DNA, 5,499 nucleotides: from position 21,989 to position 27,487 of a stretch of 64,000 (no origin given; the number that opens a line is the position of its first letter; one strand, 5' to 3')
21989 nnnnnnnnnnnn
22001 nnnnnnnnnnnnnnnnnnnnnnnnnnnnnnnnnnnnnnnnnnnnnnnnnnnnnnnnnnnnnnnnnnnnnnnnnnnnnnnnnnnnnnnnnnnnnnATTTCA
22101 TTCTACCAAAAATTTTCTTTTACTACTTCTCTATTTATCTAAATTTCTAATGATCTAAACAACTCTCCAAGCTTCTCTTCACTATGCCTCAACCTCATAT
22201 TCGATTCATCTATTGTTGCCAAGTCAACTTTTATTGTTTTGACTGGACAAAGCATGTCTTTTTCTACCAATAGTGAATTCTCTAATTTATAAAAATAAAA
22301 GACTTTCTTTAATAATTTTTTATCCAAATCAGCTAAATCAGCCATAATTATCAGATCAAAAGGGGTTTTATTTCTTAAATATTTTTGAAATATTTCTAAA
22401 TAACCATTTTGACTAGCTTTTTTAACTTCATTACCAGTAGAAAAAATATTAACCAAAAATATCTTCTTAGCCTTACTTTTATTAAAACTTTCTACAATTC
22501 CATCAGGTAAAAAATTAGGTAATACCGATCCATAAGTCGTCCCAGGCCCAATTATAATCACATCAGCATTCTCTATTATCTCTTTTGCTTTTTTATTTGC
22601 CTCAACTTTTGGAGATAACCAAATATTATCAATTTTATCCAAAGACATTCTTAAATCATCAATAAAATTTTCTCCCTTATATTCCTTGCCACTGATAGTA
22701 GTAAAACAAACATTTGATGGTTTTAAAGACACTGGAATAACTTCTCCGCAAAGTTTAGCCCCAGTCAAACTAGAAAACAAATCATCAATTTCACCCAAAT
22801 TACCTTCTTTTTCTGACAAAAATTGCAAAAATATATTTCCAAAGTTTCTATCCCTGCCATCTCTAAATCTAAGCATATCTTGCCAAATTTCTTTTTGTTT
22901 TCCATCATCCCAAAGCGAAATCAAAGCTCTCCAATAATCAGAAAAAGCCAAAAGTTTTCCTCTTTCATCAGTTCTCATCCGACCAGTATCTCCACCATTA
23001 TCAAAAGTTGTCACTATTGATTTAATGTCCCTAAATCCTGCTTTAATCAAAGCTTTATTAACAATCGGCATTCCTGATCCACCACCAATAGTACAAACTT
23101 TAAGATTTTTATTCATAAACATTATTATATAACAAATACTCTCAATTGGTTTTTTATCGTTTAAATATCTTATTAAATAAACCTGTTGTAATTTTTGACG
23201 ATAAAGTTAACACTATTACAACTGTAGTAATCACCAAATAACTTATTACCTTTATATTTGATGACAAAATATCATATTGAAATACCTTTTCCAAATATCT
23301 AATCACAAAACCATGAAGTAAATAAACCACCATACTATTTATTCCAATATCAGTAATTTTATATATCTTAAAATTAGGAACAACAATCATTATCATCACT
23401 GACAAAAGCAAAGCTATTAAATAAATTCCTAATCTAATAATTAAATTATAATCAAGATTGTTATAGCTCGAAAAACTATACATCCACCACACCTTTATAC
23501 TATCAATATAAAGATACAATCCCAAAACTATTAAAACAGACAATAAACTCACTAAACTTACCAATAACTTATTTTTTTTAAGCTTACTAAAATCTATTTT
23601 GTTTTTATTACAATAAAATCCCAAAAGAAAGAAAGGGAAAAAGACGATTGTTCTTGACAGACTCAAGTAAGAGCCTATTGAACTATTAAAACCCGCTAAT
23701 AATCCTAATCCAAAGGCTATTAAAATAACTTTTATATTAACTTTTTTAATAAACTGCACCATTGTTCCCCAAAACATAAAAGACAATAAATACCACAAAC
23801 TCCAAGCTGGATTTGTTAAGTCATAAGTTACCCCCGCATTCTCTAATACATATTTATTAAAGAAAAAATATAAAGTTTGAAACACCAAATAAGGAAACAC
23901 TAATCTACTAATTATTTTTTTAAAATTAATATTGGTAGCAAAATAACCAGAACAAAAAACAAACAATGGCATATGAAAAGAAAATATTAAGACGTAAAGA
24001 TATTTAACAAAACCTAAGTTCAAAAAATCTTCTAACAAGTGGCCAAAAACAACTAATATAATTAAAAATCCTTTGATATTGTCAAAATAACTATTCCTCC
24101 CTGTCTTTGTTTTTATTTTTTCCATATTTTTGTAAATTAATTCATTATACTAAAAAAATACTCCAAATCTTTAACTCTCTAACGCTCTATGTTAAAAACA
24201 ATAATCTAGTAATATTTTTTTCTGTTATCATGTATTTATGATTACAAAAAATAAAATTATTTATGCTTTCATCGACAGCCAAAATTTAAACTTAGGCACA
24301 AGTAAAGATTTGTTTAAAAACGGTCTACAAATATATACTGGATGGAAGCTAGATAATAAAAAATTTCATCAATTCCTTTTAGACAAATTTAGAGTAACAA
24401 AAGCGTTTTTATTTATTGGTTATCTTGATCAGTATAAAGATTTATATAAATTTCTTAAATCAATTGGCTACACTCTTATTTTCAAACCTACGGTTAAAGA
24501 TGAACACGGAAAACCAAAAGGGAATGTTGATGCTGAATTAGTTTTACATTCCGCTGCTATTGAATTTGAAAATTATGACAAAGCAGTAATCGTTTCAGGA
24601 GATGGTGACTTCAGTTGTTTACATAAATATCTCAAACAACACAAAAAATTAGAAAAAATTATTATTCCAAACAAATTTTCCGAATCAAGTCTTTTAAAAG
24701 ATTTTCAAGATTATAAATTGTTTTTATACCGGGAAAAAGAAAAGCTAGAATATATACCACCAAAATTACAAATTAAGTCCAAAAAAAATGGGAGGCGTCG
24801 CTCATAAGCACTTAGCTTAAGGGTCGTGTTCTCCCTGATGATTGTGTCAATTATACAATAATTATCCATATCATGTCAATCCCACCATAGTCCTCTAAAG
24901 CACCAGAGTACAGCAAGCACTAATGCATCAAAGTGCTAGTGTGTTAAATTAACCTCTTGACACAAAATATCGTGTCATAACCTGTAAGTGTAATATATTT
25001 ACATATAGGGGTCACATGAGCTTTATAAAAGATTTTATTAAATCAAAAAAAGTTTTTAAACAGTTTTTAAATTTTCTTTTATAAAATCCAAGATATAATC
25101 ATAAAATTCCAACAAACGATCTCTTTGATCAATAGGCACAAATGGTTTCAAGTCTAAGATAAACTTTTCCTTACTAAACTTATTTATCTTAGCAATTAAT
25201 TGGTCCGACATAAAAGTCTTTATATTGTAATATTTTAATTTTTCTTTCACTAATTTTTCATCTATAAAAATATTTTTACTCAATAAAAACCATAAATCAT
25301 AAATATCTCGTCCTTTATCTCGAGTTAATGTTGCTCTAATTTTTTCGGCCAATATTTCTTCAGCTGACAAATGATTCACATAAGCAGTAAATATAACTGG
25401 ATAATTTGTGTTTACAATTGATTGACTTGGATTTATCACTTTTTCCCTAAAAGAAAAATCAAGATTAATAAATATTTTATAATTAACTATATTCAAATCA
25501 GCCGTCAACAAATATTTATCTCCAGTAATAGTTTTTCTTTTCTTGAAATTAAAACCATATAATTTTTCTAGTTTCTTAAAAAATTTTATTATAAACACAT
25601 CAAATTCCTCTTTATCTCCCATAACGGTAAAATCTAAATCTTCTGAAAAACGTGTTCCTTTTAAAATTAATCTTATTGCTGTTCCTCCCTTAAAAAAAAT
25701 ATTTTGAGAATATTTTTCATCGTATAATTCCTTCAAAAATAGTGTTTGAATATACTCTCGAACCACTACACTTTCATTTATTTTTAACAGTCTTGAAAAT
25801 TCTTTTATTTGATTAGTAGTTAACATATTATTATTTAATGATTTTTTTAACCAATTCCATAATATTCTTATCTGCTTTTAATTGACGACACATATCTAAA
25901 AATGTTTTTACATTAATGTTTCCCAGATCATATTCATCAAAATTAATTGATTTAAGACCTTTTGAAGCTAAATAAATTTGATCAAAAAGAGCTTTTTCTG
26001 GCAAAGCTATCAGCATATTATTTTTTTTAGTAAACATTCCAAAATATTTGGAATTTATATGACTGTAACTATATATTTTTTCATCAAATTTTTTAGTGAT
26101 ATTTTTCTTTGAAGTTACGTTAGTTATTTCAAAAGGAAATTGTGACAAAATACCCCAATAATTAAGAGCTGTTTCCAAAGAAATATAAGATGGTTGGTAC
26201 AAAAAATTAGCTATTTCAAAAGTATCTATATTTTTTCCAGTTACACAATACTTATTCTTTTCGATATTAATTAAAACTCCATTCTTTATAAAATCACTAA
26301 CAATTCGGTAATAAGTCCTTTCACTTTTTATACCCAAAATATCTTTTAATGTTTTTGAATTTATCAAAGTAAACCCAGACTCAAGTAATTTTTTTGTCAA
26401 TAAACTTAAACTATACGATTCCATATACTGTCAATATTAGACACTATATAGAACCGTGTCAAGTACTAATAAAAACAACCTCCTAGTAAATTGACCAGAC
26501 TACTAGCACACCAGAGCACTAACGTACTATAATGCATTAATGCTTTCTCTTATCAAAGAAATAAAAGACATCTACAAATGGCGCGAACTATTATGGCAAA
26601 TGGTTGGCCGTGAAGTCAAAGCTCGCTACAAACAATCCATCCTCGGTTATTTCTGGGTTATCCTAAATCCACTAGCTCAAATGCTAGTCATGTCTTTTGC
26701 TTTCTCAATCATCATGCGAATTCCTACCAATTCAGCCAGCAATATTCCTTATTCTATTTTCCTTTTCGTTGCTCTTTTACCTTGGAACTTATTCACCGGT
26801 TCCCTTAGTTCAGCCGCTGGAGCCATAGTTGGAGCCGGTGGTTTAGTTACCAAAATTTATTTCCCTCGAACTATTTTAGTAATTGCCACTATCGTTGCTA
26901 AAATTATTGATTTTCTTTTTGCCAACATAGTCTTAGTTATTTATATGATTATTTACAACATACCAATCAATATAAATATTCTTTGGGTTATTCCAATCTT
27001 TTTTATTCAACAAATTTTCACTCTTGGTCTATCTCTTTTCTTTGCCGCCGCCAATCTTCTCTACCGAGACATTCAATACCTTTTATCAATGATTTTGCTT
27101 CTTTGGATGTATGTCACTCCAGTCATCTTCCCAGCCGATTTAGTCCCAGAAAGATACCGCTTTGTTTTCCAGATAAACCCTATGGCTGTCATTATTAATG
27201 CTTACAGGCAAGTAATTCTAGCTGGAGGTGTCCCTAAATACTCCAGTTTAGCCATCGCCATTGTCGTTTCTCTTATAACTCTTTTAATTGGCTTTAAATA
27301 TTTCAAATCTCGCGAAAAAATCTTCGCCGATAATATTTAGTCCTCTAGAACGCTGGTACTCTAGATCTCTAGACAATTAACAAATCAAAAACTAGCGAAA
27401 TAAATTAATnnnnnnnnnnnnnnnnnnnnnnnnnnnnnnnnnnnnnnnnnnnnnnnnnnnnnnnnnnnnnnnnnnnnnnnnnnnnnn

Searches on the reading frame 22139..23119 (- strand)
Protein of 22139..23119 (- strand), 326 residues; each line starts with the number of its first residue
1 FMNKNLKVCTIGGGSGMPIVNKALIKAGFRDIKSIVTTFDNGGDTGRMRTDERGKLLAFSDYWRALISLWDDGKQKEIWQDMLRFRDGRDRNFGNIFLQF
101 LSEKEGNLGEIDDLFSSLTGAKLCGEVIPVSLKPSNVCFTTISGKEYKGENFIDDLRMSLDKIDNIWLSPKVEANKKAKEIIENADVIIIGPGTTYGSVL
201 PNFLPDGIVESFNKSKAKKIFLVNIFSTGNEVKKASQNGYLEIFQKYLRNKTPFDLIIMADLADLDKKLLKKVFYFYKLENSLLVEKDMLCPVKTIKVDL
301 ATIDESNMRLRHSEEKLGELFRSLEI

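Call 70: search_protein_families(library=pfam, proteins=[window:22139-23119:-], max_evalue=0.00001)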
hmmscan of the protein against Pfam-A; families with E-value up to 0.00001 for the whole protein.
window:22139-23119:- (326 aa): 1 family
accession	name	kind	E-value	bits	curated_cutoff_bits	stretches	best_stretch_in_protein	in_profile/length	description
PF01933.23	CofD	-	2.9e-38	132.1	30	1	8-288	1-273/290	2-phospho-L-lactate transferase CofD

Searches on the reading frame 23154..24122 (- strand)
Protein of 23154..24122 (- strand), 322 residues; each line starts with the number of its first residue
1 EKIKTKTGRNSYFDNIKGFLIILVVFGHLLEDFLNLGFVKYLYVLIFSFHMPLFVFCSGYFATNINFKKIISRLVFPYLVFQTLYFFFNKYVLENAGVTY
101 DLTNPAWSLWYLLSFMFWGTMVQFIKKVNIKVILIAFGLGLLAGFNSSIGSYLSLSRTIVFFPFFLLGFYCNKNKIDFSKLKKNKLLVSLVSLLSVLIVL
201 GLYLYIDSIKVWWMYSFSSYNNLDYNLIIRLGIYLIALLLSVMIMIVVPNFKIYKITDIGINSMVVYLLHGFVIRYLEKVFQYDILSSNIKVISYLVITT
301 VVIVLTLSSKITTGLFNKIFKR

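Call 70: search_protein_families(library=pfam, proteins=[window:23154-24122:-], max_evalue=0.00001)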
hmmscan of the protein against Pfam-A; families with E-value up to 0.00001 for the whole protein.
window:23154-24122:- (322 aa): 1 family
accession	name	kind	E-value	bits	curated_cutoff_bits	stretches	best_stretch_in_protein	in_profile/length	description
PF01757.29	Acyl_transf_3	-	2.1e-23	83.3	31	1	11-306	2-324/326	Acyltransferase domain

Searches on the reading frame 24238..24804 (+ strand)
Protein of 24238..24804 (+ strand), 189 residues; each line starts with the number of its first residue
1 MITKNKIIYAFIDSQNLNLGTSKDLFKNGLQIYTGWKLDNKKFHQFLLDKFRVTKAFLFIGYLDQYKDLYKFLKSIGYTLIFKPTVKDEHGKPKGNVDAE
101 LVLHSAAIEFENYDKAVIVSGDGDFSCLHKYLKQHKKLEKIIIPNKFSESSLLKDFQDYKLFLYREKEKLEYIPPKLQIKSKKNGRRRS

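Call 35: search_protein_families(library=pfam, proteins=[window:24238-24804:+])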
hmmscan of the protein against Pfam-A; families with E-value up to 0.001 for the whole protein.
window:24238-24804:+ (189 aa): 1 family
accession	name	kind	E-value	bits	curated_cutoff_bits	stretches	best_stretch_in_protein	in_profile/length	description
PF01936.24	NYN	-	7.6e-13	49.6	24.2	1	11-154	5-135/145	NYN domain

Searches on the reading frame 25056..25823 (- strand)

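Call 35: search_protein_families(library=pfam, proteins=[window:25056-25823:-])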
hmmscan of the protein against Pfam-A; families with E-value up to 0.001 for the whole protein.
window:25056-25823:- (255 aa): 1 family
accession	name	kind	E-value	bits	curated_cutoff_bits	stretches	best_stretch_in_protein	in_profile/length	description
PF08843.17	AbiEii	-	7.3e-30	105.1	22.5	1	29-207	2-192/238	Nucleotidyl transferase AbiEii toxin, Type IV TA system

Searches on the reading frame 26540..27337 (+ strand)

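Call 11: search_protein_families(library=pfam, proteins=[window:26540-27337:+])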
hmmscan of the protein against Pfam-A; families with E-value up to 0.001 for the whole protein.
window:26540-27337:+ (266 aa): 1 family
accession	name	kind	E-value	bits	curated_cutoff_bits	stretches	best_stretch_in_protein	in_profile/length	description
PF01061.29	ABC2_membrane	-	9.3e-16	58.4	26.9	1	17-226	2-210/211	ABC-2 type transporter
